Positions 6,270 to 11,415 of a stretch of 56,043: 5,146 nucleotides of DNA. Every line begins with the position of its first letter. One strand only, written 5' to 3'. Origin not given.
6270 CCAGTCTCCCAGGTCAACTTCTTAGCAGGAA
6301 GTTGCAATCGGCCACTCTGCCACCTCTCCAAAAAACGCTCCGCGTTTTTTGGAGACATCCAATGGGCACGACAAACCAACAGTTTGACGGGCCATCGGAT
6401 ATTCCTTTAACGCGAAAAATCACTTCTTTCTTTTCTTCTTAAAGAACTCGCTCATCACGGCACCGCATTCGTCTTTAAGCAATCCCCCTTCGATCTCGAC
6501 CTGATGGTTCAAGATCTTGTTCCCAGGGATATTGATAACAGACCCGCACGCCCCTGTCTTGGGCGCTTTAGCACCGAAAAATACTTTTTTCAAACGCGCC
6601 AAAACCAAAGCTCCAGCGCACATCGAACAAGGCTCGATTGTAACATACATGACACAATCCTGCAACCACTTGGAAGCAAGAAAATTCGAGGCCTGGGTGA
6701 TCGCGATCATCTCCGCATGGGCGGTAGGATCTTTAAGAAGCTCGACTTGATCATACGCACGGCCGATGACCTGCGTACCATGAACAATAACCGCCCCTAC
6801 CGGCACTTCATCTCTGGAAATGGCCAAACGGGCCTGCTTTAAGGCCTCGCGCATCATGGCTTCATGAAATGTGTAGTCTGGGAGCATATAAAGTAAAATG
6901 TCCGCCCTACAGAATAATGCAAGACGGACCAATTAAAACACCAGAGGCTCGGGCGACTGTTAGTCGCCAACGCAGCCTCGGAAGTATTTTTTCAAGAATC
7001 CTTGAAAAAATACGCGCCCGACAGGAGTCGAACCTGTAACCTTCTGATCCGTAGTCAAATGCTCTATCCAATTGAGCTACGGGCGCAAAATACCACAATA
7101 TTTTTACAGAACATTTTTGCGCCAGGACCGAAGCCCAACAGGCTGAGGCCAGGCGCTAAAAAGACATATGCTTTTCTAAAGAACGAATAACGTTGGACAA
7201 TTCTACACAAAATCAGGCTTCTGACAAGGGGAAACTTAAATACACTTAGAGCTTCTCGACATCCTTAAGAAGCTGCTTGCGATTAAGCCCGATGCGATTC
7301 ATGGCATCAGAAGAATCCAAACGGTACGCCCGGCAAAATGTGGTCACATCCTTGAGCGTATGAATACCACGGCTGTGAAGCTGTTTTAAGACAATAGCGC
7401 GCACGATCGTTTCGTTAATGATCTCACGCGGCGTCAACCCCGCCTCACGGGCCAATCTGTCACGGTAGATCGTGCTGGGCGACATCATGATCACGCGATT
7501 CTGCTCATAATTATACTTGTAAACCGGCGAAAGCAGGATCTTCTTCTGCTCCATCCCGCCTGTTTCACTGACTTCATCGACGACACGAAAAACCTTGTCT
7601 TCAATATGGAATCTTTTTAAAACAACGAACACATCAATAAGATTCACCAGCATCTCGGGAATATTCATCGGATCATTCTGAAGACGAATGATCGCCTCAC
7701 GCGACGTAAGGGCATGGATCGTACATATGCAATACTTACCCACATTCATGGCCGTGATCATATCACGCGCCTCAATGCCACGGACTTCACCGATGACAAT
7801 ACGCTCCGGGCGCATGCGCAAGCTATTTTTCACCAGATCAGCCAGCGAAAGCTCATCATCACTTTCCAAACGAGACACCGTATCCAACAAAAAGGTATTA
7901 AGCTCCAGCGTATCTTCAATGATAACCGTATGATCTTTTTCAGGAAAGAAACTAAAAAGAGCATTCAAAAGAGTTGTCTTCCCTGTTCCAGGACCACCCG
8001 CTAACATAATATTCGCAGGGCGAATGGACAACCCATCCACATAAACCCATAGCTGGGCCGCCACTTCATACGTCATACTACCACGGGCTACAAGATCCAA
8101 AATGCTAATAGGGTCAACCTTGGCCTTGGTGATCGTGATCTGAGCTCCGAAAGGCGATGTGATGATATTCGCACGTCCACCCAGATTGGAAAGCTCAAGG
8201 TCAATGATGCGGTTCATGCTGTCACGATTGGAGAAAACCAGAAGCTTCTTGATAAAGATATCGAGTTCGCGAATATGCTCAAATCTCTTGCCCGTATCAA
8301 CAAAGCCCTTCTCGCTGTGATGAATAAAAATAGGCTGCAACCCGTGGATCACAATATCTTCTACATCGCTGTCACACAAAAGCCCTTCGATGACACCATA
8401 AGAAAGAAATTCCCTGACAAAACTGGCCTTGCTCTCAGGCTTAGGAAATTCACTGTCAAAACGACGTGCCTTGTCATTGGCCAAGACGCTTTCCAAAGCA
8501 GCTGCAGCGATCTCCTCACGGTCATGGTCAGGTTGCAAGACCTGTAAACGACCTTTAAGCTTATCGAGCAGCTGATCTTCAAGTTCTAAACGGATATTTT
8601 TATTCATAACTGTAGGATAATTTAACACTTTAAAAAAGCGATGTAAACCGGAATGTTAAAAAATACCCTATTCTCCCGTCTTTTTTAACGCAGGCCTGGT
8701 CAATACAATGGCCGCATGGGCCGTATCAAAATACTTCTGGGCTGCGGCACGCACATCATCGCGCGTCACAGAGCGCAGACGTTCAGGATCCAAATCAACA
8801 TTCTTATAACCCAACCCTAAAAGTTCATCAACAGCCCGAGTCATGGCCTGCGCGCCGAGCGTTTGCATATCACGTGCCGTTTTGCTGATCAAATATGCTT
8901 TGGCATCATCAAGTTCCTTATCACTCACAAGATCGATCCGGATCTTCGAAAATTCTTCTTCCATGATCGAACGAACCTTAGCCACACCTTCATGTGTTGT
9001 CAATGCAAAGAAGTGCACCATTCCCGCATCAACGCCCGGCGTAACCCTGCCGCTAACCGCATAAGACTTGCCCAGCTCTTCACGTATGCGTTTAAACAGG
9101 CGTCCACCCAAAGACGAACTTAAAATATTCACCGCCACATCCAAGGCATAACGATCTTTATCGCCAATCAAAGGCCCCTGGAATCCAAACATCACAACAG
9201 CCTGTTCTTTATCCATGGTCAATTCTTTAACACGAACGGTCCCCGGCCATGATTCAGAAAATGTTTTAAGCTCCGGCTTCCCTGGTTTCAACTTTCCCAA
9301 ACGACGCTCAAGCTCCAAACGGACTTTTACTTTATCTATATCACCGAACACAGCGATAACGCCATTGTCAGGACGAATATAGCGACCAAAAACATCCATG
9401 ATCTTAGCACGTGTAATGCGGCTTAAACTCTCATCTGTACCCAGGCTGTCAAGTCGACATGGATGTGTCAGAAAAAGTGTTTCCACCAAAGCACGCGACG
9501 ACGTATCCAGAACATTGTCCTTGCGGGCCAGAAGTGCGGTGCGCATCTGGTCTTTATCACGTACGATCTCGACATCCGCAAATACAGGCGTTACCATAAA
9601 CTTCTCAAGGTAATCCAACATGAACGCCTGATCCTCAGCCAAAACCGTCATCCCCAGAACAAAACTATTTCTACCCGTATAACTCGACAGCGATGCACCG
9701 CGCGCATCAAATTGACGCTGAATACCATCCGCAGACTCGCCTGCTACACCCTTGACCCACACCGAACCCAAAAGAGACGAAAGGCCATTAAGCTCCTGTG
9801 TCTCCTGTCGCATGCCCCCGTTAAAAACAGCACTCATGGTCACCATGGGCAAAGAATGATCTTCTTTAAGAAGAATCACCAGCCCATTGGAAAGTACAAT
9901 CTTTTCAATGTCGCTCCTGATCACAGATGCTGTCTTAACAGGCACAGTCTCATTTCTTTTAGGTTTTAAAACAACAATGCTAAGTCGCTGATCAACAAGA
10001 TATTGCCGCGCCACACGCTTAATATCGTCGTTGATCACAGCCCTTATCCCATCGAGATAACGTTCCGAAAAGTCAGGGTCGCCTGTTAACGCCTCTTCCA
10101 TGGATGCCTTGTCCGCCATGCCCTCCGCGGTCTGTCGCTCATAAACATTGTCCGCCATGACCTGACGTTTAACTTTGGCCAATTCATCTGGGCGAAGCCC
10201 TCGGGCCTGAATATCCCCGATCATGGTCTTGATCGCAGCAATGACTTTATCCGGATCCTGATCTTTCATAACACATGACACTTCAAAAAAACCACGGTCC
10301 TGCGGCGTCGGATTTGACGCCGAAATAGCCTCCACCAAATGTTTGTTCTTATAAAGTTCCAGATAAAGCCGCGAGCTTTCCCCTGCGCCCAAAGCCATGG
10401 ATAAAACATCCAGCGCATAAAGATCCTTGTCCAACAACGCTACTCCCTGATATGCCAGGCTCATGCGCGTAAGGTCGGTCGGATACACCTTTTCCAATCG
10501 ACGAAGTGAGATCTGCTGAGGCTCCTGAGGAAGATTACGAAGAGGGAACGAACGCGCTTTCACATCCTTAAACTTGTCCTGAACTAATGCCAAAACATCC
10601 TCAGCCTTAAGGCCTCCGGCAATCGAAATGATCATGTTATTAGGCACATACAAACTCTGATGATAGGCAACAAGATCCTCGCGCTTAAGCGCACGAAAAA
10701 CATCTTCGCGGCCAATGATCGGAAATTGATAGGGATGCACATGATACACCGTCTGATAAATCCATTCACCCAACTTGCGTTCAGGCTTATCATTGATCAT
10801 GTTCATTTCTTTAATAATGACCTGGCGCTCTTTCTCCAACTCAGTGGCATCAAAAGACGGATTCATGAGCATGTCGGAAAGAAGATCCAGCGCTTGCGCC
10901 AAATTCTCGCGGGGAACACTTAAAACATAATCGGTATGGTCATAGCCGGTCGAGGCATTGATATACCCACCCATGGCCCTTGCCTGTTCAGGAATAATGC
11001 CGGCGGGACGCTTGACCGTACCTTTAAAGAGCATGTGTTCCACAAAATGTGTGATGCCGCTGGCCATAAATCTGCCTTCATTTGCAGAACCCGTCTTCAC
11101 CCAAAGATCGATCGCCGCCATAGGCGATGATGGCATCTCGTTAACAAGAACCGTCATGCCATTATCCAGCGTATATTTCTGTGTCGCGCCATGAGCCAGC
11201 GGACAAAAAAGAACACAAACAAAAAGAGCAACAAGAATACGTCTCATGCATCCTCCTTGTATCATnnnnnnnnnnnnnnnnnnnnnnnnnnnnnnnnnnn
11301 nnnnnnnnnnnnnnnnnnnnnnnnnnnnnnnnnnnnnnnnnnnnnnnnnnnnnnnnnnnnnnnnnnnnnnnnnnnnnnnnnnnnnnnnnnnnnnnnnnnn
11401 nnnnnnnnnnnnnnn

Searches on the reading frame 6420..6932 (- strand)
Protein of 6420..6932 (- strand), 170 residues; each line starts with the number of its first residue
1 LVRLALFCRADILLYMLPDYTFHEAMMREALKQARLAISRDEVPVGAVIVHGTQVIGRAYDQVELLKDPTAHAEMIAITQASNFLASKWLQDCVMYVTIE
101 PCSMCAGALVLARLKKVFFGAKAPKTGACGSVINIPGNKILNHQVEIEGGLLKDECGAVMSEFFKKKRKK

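Call 63: search_protein_families(library=pfam, proteins=[window:6420-6932:-], max_evalue=0.0001)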
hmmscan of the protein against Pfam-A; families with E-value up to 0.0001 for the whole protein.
window:6420-6932:- (170 aa): 2 families
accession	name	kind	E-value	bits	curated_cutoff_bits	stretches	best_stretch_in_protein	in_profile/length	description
PF14437.12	MafB19-deam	-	2.2e-44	151.3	27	1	23-168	3-142/142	MafB19-like deaminase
PF00383.29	dCMP_cyt_deam_1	-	3e-28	98.2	25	1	22-120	3-101/102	Cytidine and deoxycytidylate deaminase zinc-binding region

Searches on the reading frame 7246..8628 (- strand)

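Call 22: search_protein_families(library=pfam, proteins=[window:7246-8628:-], max_evalue=0.001)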
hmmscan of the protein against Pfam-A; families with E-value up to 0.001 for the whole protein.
window:7246-8628:- (460 aa): 4 families
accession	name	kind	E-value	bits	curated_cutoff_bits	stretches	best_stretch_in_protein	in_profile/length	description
PF00437.27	T2SSE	-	5.5e-27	94.8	24.9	1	199-318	137-257/370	Type II/IV secretion system protein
PF13245.12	AAA_19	-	0.00017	22.2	25.1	0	205-307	12-71/134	AAA domain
PF13191.12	AAA_16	-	0.00051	21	32.6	0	203-244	23-63/167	AAA ATPase domain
PF13521.12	AAA_28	-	0.00065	20.4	27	0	207-227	2-22/164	AAA domain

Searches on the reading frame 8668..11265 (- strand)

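Call 22: search_protein_families(library=pfam, proteins=[window:8668-11265:-], max_evalue=0.001)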
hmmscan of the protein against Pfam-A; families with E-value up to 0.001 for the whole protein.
window:8668-11265:- (865 aa): 2 families
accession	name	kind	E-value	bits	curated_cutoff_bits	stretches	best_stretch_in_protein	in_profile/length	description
PF05193.26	Peptidase_M16_C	-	3.9e-62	209.8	23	2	193-368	2-180/181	Peptidase M16 inactive domain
PF00675.25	Peptidase_M16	-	2.1e-47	161.2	22.3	2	39-185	2-147/149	Insulinase (Peptidase family M16)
